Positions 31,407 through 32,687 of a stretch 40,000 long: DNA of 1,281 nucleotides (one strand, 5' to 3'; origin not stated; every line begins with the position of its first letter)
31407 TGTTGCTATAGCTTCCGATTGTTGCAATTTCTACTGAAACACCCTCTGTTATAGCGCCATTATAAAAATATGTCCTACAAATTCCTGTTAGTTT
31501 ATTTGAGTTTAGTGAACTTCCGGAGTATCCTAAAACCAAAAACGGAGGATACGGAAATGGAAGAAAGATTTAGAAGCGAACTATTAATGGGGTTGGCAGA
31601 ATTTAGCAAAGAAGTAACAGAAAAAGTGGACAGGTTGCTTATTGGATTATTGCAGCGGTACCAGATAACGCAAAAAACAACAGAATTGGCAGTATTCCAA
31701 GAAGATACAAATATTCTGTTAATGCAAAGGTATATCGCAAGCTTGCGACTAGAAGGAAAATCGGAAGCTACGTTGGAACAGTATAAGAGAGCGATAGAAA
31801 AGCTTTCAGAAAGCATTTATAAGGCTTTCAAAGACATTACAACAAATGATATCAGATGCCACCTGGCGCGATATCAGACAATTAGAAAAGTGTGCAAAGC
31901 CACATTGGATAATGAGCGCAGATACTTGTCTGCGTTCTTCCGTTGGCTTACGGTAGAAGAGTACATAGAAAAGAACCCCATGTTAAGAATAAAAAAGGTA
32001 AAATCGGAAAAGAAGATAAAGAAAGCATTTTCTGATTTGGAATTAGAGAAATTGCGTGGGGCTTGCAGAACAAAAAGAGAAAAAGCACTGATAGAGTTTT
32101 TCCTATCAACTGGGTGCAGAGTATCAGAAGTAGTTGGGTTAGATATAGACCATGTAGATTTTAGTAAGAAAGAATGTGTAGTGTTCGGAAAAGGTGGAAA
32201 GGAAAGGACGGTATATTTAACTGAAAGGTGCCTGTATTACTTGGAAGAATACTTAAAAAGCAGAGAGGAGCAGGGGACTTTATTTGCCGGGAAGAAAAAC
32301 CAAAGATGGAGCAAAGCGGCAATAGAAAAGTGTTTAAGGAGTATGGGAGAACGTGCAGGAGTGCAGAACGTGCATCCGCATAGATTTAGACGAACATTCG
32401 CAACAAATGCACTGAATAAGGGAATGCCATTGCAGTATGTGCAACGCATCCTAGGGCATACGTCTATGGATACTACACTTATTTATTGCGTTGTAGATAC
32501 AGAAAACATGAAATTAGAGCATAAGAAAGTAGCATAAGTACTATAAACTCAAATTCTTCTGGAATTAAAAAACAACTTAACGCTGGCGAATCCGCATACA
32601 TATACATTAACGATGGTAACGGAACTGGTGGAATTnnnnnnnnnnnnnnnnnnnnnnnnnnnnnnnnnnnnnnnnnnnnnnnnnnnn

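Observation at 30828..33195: Four-cassette tail-fibre shufflon with an embedded tyrosine recombinase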

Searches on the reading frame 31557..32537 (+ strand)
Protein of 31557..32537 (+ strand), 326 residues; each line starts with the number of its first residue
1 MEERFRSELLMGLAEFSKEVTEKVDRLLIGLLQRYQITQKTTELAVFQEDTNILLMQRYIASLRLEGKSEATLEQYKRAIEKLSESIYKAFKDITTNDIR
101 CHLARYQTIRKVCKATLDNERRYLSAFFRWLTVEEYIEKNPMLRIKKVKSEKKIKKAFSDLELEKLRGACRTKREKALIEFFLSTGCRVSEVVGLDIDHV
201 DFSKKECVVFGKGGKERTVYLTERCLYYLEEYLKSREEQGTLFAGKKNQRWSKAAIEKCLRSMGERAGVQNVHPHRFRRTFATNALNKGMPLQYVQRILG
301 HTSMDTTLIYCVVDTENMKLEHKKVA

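Call 6: search_protein_families(library=pfam, proteins=[window:31557-32537:+], max_evalue=0.01)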
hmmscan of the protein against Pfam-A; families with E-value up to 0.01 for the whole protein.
window:31557-32537:+ (326 aa): 4 families
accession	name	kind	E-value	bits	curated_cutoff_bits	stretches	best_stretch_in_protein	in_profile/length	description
PF00589.27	Phage_integrase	-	3.1e-39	134.9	27.1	1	162-314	7-169/172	Phage integrase family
PF13495.12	Phage_int_SAM_4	-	4.2e-12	46.7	27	1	55-136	1-83/85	Phage integrase, N-terminal SAM-like domain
PF24624.1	Int_N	-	0.00039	21.5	27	1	65-149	15-100/100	Phage integrase, N-terminal domain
PF02899.23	Phage_int_SAM_1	-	0.00069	20.3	22.3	1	57-134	2-82/83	Phage integrase, N-terminal SAM-like domain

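Call 18: find_related_loci(query=window:31557-32537:+, collection=genome_contigs, flank=6000)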
Query window:31557-32537:+ (326 aa) in genome_contigs; peptide patterns used: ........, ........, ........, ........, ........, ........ (x = any residue, [..] = any of these).
113 stretches matched a pattern; 32 encode a relative of the query (tblastn E <= 1e-3); 32 distinct loci.
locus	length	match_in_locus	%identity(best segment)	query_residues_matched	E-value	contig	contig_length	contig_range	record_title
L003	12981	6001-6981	45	1-324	1e-78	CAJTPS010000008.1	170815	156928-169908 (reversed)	MAG TPA_asm: uncultured Lachnospiraceae bacterium isolate MGBC108720 genome assembly, contig: MGBC108720.8, whole genome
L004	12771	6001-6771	31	83-326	2e-30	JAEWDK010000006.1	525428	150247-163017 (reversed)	MAG: Bacillota bacterium isolate OH_PBB_95 k127_339795, whole genome shotgun sequence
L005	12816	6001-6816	30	66-319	7e-27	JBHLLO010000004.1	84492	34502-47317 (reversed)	MAG: Candidatus Hermodarchaeota archaeon isolate DZ1M.51 DZ1M.51@699, whole genome shotgun sequence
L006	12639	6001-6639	31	124-319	2e-25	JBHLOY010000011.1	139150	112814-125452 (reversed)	MAG: Promethearchaeota archaeon isolate DZ3S.305 DZ3S.305@156, whole genome shotgun sequence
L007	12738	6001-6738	29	94-326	3e-25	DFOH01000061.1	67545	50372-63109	MAG TPA_asm: Firmicutes bacterium UBA3546 UBA3546_contig_421, whole genome shotgun sequence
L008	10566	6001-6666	30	124-317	1e-23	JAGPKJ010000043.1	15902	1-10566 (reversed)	MAG: Lachnospiraceae bacterium isolate Gw_SlPrim_bin_242 Gw_SlPrim_4095_length_15902_cov_5.167670, whole genome shotgun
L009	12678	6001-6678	31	124-326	7e-23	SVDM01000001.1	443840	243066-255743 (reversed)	MAG: Lachnospiraceae bacterium isolate SIG280 NODE_17_length_443840_cov_21.780861, whole genome shotgun sequence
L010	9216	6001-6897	26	43-319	2e-21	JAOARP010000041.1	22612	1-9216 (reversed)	MAG: Marinisporobacter sp. isolate McD1.33 contig_137524, whole genome shotgun sequence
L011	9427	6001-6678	29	124-326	6e-21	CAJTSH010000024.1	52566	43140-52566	MAG TPA_asm: uncultured Lachnospiraceae bacterium isolate MGBC110001 genome assembly, contig: MGBC110001.24, whole genom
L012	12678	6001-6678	30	124-326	6e-21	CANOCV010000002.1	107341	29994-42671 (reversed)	MAG TPA_asm: uncultured Roseburia sp. isolate SRR13921779_bin.39_metawrap_v1.3_MAG genome assembly, contig: NODE.202_len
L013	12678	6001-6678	30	124-326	2e-20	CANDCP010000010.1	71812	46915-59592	MAG TPA_asm: uncultured Roseburia sp. isolate ERR6760080_bin.81_metawrap_v1.3_MAG genome assembly, contig: ERZ12802742.5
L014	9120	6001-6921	28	30-319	3e-20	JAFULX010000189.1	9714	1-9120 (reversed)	MAG: Clostridia bacterium isolate RGIG4614 Roe_deer_Rectum-4__c424734, whole genome shotgun sequence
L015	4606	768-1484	30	67-310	4e-20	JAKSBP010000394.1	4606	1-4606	MAG: Clostridia bacterium isolate MAG.191 k141_4504729, whole genome shotgun sequence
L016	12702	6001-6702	30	103-319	9e-20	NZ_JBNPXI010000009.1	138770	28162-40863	Brassicibacter mesophilus strain DSM 24659 Ga0415269_09, whole genome shotgun sequence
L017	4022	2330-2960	28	110-307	3e-17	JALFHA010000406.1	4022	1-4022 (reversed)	MAG: Clostridiales bacterium isolate SUG673 k141_75768, whole genome shotgun sequence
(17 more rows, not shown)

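Call 19: find_related_loci(query=window:31557-32537:+, collection=viral_contigs, flank=6000)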
Query window:31557-32537:+ (326 aa) in viral_contigs; peptide patterns used: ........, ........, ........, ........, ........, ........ (x = any residue, [..] = any of these).
33 stretches matched a pattern; 23 encode a relative of the query (tblastn E <= 1e-3); 23 distinct loci.
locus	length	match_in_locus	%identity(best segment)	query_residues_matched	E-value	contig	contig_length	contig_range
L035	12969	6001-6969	55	1-322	4e-115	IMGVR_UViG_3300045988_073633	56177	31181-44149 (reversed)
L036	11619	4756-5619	35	27-307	3e-52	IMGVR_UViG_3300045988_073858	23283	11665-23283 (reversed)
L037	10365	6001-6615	49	69-269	2e-48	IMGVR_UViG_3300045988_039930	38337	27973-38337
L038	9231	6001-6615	49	69-269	2e-48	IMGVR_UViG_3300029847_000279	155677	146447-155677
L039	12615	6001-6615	49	69-269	2e-48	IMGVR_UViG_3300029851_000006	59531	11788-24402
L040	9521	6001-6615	49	69-269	2e-48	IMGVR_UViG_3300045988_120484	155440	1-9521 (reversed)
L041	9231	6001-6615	49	69-269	2e-48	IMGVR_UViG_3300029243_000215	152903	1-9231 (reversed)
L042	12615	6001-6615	47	69-269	2e-48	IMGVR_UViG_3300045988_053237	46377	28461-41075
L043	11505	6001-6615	49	69-269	2e-48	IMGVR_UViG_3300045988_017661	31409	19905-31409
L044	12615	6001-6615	49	69-269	2e-48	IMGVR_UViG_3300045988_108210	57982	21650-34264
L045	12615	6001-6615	49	69-269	2e-48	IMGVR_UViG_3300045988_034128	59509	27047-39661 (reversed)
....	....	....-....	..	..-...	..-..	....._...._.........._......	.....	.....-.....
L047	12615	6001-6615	49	69-269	3e-48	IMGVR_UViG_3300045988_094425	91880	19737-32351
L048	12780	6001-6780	35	56-316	3e-48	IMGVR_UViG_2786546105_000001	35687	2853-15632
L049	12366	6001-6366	62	69-186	4e-40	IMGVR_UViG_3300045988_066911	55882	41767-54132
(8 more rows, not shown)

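Call 25: find_encoding_contigs(protein=window:31557-32537:+, flank=6000, max_places=10)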
Protein window:31557-32537:+ (326 aa): 7 contigs read that carry it; 7 places shown.
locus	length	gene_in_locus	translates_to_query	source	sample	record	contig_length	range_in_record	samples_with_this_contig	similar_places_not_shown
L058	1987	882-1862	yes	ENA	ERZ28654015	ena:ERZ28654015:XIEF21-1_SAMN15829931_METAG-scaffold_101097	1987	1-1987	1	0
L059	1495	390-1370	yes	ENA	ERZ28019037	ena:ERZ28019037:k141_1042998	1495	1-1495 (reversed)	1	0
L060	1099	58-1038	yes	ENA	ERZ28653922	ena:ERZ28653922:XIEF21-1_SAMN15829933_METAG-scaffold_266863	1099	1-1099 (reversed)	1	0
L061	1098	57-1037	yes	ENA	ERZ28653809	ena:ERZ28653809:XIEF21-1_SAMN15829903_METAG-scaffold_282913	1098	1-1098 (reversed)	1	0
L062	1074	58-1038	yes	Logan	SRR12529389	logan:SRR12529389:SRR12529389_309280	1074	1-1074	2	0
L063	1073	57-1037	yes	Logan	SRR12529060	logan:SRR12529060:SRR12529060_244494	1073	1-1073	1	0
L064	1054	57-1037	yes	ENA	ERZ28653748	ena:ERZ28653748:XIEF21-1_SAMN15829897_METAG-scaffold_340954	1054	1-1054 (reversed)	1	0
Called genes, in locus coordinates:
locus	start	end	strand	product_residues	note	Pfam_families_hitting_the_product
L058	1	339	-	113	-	?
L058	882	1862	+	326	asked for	PF13495:Phage_int_SAM_4, PF00589:Phage_integrase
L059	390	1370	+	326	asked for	PF13495:Phage_int_SAM_4, PF00589:Phage_integrase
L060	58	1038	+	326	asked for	PF13495:Phage_int_SAM_4, PF00589:Phage_integrase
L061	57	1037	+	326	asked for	PF13495:Phage_int_SAM_4, PF00589:Phage_integrase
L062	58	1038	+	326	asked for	PF13495:Phage_int_SAM_4, PF00589:Phage_integrase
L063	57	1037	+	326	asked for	PF13495:Phage_int_SAM_4, PF00589:Phage_integrase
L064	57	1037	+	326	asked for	PF13495:Phage_int_SAM_4, PF00589:Phage_integrase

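Call 34: search_dna_similar(query=window:31557-32537:+, collection=phages, mode=protein, max_rows=25)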
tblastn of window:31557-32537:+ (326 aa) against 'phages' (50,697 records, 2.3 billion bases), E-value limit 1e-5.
Records with a match: 884; places in all: 907; records where one place covers at least 80% of the query: 152.
Best place of each record, by identity: <60% 884.
By first word of the organism name: Mycobacterium 338; Gordonia 155; Streptococcus 83; Bacteriophage 63; Arthrobacter 48; Bacillus 35; Listeria 27; Thermus 15; Pseudomonas 12; Clostridium 11; and 42 more.
By host as written in the record: Mycobacterium smegmatis mc2 155 236; Gordonia terrae 3612 125; - 82; Mycobacterium smegmatis mc#155 32; Listeria monocytogenes 25; Mycobacterium smegmatis mc2155 22; Arthrobacter globiformis NRRL B-2979 SEA 20; Arthrobacter globiformis B-2979 15; and 211 more.
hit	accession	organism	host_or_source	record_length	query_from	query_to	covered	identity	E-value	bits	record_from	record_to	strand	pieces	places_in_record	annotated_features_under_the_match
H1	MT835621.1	Bacteriophage sp.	human fecal samples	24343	1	324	99%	40.2%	5e-69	239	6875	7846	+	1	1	record has no annotation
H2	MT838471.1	Bacteriophage sp.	human fecal samples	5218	32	324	90%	43.2%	1e-69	240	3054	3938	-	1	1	record has no annotation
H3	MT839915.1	Bacteriophage sp.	human fecal samples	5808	1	324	99%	39.1%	4e-66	230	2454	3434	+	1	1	record has no annotation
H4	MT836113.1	Bacteriophage sp.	human fecal samples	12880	35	324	89%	41.8%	4e-65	227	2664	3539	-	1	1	record has no annotation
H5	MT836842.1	Bacteriophage sp.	human fecal samples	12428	13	324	96%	35.6%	2e-50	185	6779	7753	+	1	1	record has no annotation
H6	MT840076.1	Bacteriophage sp.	human fecal samples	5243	102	324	68%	48.7%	1e-60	214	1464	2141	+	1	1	record has no annotation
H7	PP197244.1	Terrisporobacter phage TPELB_ph1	Terrisporobacter petrolearius ELB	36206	23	324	93%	35.6%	3e-49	181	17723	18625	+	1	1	integrase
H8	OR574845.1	Clostridium phage phiCs5676-1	[Clostridium] scindens DSM 5676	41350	36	326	89%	35.5%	2e-43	165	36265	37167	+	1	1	integrase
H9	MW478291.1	Clostridium phage phiCp-D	Clostridium perfringens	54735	23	325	93%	32.2%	2e-38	150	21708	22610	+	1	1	integrase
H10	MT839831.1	Bacteriophage sp.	human fecal samples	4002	1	306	94%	28.3%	2e-26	115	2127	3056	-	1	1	record has no annotation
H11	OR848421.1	Listeria phage LM 4-14-1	Listeria monocytogenes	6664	27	319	90%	28.4%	4e-24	108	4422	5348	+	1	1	record has no annotation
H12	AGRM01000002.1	Salmonella enterica subsp. houtenae str. ATCC BAA-1581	Homo sapiens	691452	56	324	83%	30.7%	4e-26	114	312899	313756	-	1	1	tyrosine recombinase XerD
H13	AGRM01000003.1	Salmonella enterica subsp. houtenae str. ATCC BAA-1581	Homo sapiens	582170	42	318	85%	29.3%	2e-23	106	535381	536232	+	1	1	tyrosine recombinase XerC | hypothetical protein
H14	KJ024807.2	Bacillus phage vB_BtS_BMBtp3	Bacillus thuringiensis serovar ...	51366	55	326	83%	29.3%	4e-11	70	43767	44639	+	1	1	integrase-recombinase protein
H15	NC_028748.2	Bacillus phage vB_BtS_BMBtp3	Bacillus thuringiensis serovar ...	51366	55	326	83%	29.3%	4e-11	70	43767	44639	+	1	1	tyrosine-type recombinase/integrase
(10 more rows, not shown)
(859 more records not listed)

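Call 35: search_protein_families(library=ncbifam, proteins=[window:31557-32537:+], max_evalue=0.001)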
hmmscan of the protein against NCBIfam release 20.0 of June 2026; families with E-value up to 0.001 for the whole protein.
window:31557-32537:+ (326 aa): 11 families
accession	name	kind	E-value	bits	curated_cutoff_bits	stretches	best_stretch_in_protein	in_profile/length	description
NF040815.2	recomb_XerA_Arch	equivalog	1.7e-68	231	220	1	58-320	2-261/263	site-specific tyrosine recombinase/integron integrase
TIGR02224.1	recomb_XerC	equivalog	7.5e-54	183.1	335.15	1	58-323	2-287/295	tyrosine recombinase XerC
TIGR02225.1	recomb_XerD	equivalog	4.5e-51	173.9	329.6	1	58-324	2-285/290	site-specific tyrosine recombinase XerD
NF001399.0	PRK00283.1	subfamily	3e-46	158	279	1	55-324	8-294/300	tyrosine recombinase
NF002331.0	PRK01287.1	subfamily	1.2e-29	103.4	371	1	51-324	25-323/365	site-specific tyrosine recombinase XerC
NF003462.0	PRK05084.1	equivalog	1.3e-27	96.5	267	1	172-320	194-351/360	tyrosine recombinase XerS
TIGR02249.1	integrase_gron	subfamily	1.4e-23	83.8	265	2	61-237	7-181/315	integron integrase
NF011946.0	PRK15417.1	equivalog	1e-10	41.3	435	1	257-313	258-315/337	integron integrase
NF007370.0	PRK09870.1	subfamily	3.1e-08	33.5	221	1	152-313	7-179/200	tyrosine-type DNA invertase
NF041502.1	integrase_1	equivalog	3e-06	26.2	350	1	253-316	299-363/484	site-specific integrase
NF007371.0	PRK09871.1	subfamily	1.1e-05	25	222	1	233-312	93-173/198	tyrosine-type DNA invertase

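Call 36: search_solved_structures(query=window:31557-32537:+, max_evalue=0.00001)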
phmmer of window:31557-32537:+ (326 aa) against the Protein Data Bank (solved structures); distinct sequences matched with E-value up to 0.00001: 12.
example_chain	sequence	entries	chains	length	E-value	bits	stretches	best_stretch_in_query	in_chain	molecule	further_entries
4a8e_A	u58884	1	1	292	4.7e-29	104.9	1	57-324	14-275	PROBABLE TYROSINE RECOMBINASE XERC-LIKE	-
1a0p_A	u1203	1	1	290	7.1e-27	97.7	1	56-322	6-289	SITE-SPECIFIC RECOMBINASE XERD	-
5hxy_A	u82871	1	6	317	5.7e-26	94.8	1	51-314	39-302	Tyrosine recombinase XerA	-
5dcf_A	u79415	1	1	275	9.2e-22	80.9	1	173-323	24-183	Tyrosine recombinase XerD,DNA translocase FtsK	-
5vfz_A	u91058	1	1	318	2.7e-16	63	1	124-313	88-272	Gp33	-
2a3v_A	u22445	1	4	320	1.4e-11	47.5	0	250-312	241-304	site-specific recombinase IntI4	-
9i5v_14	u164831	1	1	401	1.5e-11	47.4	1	120-319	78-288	Ribosome-associated translation inhibitor RaiA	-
5jjv_A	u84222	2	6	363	2e-08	37.1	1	155-318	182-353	Tyrosine recombinase XerH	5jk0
6en0_A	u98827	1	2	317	7.1e-08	35.3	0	264-313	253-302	Int protein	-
6emy_A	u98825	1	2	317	1.5e-07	34.3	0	264-312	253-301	Int protein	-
6emz_A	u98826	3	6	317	1.9e-07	33.9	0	264-313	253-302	Int protein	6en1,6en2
5c6k_A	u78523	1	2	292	2.4e-07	33.6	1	114-312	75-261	Integrase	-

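Call 37: get_annotated_region(hit=H7, flank=4000)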
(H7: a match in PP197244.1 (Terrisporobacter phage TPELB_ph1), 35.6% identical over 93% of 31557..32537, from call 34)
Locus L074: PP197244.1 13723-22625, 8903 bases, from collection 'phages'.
description: Terrisporobacter phage TPELB_ph1, complete genome.
organism: Terrisporobacter phage TPELB_ph1 (NCBI taxid 3141808)
taxonomy: Viruses
host: Terrisporobacter petrolearius ELB; source: particle protected DNA isolation from a culture; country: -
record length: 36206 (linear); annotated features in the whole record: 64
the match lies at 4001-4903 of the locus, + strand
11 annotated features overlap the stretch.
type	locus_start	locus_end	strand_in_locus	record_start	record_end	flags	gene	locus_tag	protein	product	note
CDS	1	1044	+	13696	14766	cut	-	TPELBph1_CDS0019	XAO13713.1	tail protein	-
CDS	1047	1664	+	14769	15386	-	-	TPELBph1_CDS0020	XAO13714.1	tail protein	-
CDS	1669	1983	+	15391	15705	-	-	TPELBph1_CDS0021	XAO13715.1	hypothetical protein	-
CDS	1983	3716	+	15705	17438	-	-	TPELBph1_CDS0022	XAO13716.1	hypothetical protein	-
CDS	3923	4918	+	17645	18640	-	-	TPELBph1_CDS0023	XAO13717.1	integrase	-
CDS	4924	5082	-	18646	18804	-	-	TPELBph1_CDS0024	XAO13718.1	hypothetical protein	-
CDS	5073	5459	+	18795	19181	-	-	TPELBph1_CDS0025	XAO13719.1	holin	-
CDS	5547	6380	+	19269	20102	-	-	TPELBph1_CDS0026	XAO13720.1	endolysin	-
CDS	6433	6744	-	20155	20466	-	-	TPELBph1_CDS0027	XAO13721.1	hypothetical protein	-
CDS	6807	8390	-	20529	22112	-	-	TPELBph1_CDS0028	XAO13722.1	integrase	-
CDS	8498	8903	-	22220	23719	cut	-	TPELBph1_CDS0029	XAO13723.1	hypothetical protein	-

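Call 38: get_annotated_region(hit=H9, flank=4000)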
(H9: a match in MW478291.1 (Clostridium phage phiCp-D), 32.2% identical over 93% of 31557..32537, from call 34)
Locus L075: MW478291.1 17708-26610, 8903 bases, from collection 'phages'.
description: Clostridium phage phiCp-D, complete genome.
organism: Clostridium phage phiCp-D (NCBI taxid 2814704)
taxonomy: Viruses; Duplodnaviria; Heunggongvirae; Uroviricota; Caudoviricetes
host: Clostridium perfringens; source: chicken feces; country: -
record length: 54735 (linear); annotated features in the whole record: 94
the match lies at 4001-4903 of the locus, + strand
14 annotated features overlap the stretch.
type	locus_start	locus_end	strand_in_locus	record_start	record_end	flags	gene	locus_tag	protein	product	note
CDS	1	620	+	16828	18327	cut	-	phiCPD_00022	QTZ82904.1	minor structural protein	-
CDS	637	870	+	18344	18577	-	-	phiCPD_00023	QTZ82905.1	hypothetical protein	-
CDS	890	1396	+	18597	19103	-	-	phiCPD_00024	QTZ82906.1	hypothetical protein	-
CDS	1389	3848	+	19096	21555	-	-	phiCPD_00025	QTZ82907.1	polysaccharide deacetylase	-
CDS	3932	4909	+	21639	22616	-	-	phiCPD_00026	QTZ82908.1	integrase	-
CDS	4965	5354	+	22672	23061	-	-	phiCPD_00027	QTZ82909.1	holin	-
CDS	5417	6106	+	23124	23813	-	-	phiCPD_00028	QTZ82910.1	endolysin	-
CDS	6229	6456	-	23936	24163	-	-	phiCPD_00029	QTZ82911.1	hypothetical protein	-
CDS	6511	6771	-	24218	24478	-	-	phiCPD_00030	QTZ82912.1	hypothetical protein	-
CDS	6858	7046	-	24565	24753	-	-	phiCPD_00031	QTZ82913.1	hypothetical protein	-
CDS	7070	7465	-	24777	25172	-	-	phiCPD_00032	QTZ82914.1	hypothetical protein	-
CDS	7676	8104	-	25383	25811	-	-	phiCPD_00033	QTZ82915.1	hypothetical protein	-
CDS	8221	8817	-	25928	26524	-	-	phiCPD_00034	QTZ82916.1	hypothetical protein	-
CDS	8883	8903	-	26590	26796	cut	-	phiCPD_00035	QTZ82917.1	hypothetical protein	-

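Call 39: get_annotated_region(hit=H8, flank=4000)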
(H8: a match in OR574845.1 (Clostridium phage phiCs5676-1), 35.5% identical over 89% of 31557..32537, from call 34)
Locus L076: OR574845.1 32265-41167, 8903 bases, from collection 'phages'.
description: Clostridium phage phiCs5676-1, complete genome.
organism: Clostridium phage phiCs5676-1 (NCBI taxid 3079663)
taxonomy: Viruses
host: [Clostridium] scindens DSM 5676; source: human feces; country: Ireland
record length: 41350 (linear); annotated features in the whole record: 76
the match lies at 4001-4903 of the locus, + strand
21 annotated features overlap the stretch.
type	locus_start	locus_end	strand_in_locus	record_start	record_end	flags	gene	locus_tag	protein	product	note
CDS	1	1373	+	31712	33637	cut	-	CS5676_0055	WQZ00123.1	hypothetical protein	-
CDS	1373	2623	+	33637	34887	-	-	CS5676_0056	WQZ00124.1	hypothetical protein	-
CDS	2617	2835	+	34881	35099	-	-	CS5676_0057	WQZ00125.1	hypothetical protein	-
CDS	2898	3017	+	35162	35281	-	-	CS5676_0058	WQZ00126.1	hypothetical protein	-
CDS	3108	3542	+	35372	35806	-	-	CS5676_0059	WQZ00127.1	hypothetical protein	-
CDS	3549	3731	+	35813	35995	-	-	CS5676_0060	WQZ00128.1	hypothetical protein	-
CDS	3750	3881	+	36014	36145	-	-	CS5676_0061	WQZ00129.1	hypothetical protein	-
CDS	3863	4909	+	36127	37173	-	-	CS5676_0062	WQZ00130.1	integrase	-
CDS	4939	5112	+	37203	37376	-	-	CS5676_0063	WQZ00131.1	hypothetical protein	-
CDS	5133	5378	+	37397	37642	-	-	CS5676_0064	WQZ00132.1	hypothetical protein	-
CDS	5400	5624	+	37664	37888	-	-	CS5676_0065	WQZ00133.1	hypothetical protein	-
CDS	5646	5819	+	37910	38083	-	-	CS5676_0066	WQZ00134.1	hypothetical protein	-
CDS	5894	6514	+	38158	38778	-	-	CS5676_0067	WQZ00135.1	DNA methyltransferase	-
CDS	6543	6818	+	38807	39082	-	-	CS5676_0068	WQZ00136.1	hypothetical protein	-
CDS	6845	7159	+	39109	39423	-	-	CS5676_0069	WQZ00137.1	hypothetical protein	-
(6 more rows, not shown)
